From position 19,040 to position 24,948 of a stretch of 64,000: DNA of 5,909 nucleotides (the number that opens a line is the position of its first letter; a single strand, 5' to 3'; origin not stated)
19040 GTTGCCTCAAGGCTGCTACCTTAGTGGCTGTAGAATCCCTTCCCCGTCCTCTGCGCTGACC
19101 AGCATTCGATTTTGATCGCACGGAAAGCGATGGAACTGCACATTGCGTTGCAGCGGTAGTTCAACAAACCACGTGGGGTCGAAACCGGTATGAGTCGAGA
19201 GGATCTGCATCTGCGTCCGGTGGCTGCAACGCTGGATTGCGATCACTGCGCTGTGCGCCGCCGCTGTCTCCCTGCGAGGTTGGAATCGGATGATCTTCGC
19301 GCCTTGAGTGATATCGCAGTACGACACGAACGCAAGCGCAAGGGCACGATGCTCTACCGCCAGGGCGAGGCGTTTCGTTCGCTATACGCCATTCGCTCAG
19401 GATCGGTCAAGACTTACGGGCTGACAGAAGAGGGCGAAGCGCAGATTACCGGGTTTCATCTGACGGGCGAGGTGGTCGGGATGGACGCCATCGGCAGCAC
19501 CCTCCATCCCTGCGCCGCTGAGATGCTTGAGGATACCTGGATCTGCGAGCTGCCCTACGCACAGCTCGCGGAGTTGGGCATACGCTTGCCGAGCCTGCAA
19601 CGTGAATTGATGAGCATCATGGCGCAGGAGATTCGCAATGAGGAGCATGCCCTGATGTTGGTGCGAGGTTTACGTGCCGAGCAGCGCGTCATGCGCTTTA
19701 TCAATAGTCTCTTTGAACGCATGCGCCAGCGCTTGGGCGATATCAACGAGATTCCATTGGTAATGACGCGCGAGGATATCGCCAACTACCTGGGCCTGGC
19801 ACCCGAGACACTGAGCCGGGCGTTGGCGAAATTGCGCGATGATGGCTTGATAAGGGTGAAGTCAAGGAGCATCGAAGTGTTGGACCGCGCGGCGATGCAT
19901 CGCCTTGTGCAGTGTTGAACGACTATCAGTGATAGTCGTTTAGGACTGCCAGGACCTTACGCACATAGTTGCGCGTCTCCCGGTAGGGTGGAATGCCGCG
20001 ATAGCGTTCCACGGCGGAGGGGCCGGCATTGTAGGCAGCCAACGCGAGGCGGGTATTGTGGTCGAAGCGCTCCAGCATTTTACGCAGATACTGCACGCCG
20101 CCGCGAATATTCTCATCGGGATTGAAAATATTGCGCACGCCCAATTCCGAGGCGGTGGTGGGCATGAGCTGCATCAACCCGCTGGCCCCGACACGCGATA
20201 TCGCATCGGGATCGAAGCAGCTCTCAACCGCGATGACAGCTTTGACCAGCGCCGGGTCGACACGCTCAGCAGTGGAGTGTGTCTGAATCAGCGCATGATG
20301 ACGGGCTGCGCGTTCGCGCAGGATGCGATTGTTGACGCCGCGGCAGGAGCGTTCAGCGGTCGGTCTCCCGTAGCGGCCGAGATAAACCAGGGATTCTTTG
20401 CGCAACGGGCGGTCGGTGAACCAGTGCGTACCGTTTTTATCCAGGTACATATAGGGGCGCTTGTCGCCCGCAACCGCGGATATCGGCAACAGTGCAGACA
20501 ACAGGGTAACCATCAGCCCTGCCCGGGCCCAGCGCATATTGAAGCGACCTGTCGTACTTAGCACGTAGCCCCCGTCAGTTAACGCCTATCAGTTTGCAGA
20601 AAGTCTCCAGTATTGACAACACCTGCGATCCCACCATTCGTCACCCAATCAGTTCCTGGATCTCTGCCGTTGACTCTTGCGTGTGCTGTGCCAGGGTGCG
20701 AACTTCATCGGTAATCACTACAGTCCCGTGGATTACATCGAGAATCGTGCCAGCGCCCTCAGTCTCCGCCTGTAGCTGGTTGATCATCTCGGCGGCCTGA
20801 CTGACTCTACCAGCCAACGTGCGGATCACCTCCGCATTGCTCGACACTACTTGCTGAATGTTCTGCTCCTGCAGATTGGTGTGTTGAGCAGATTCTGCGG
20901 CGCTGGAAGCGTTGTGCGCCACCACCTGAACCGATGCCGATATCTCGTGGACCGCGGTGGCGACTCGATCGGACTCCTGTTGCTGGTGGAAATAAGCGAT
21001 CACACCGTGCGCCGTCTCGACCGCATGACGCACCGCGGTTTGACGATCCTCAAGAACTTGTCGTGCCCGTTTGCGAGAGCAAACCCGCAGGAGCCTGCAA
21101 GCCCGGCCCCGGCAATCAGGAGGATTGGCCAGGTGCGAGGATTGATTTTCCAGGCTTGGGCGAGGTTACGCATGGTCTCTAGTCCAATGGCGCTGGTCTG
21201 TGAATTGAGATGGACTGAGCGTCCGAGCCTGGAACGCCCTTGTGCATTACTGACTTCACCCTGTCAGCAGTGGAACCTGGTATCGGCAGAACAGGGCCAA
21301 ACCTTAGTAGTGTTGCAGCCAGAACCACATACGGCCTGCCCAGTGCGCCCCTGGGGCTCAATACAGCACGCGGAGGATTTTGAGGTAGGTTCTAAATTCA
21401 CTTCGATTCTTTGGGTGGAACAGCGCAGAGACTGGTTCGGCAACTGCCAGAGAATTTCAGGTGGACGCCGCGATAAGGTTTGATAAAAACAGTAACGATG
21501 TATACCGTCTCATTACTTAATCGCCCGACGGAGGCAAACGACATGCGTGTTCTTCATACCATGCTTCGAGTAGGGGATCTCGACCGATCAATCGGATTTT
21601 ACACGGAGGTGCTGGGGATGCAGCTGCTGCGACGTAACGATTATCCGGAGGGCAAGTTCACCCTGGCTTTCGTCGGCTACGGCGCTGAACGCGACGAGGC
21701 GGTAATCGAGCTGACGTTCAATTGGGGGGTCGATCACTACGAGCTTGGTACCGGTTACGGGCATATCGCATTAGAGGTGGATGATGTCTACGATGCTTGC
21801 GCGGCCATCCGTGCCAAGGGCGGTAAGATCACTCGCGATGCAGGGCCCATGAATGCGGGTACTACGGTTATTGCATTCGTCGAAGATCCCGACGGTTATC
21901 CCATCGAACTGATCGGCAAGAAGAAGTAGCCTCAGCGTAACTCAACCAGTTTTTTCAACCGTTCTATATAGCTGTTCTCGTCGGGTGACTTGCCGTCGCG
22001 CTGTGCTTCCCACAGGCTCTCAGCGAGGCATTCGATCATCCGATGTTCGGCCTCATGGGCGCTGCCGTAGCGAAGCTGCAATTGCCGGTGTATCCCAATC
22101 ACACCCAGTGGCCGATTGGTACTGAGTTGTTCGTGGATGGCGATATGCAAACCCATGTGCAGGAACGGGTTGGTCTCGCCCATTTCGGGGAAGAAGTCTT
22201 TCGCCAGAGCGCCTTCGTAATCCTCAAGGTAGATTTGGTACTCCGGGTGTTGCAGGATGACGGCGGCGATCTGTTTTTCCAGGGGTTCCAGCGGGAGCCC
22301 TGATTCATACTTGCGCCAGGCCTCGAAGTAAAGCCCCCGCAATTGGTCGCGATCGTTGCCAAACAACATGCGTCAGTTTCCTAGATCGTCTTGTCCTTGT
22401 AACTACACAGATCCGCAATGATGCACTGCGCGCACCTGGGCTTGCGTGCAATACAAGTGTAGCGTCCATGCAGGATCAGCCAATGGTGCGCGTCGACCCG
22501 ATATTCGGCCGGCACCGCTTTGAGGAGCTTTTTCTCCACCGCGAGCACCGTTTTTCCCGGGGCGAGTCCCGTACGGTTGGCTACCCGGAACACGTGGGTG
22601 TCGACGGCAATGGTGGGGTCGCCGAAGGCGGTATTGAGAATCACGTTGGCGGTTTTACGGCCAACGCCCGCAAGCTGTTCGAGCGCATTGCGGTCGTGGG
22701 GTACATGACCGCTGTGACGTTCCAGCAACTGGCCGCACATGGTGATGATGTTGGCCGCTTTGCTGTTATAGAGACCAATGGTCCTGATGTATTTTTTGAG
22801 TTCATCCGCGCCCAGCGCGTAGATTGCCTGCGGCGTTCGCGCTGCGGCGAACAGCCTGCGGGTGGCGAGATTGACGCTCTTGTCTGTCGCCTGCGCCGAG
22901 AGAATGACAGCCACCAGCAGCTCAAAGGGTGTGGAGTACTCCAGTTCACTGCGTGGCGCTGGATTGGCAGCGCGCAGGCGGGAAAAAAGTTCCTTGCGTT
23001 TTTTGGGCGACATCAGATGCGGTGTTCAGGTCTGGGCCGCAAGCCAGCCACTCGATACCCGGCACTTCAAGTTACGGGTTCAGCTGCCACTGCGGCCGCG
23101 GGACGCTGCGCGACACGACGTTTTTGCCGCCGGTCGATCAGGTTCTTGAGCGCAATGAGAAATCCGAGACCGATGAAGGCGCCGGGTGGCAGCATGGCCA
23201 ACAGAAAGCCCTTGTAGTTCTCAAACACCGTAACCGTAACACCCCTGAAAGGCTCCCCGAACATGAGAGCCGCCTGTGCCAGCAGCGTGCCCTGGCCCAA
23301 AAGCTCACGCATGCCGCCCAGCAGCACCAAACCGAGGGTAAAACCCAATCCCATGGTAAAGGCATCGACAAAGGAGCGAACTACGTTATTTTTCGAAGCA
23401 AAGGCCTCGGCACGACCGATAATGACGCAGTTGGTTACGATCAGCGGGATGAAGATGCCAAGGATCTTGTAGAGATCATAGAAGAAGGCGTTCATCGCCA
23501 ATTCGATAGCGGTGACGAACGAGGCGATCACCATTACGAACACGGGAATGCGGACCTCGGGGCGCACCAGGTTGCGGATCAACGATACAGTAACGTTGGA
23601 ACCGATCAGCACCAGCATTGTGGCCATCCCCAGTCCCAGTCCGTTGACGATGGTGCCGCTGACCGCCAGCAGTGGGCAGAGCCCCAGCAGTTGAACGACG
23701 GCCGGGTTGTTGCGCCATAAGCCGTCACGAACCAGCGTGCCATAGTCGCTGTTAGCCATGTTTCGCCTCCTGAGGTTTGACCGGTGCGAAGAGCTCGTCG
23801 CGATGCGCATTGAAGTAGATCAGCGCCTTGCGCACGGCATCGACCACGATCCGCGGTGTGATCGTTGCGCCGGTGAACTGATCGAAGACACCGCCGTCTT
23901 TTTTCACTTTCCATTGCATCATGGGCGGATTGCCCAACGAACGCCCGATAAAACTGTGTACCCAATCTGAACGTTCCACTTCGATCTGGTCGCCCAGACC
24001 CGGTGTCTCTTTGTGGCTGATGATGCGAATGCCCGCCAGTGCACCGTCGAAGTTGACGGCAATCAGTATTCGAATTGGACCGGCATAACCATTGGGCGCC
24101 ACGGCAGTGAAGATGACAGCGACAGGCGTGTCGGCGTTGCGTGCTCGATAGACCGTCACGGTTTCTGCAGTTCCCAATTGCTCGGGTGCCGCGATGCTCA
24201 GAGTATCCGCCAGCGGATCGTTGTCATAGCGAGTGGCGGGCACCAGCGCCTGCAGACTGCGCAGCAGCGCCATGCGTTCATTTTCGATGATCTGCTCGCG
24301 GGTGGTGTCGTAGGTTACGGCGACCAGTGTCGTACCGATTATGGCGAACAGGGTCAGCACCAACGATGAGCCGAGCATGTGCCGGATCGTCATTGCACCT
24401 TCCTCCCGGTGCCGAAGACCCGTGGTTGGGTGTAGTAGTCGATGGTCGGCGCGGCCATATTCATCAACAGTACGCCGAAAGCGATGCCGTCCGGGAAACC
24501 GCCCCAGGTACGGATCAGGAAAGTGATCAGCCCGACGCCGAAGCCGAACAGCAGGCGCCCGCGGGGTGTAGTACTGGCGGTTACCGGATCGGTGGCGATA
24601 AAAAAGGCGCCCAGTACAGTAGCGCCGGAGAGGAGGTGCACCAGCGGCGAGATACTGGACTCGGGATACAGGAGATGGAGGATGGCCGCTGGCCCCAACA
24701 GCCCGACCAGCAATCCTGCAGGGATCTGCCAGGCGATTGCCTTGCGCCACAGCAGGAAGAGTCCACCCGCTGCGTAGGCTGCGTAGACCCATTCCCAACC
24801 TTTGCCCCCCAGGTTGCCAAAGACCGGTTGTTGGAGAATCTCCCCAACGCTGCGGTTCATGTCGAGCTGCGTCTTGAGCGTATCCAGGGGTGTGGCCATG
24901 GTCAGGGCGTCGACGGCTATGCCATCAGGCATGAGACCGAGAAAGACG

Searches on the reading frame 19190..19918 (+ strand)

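Call 31: search_protein_families(library=pfam, proteins=[window:19190-19918:+], max_evalue=0.00001)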
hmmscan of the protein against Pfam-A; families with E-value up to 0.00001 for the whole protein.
window:19190-19918:+ (242 aa): 3 families
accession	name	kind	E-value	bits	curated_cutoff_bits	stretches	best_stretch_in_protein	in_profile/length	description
PF13545.12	HTH_Crp_2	-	2.9e-18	66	27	1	165-238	1-69/70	Crp-like helix-turn-helix domain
PF00027.35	cNMP_binding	-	3.6e-15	56.2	27.5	1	50-129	5-85/89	Cyclic nucleotide-binding domain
PF00325.26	Crp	-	2.9e-12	46.5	21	1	190-221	1-32/32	Bacterial regulatory proteins, crp family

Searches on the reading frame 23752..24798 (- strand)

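Call 31: search_protein_families(library=pfam, proteins=[window:23752-24798:-], max_evalue=0.00001)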
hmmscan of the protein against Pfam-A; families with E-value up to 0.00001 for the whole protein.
window:23752-24798:- (348 aa): 1 family
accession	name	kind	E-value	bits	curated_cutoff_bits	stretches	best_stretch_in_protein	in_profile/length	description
PF04205.19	FMN_bind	-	1.6e-17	64.4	22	1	237-326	1-76/77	FMN-binding domain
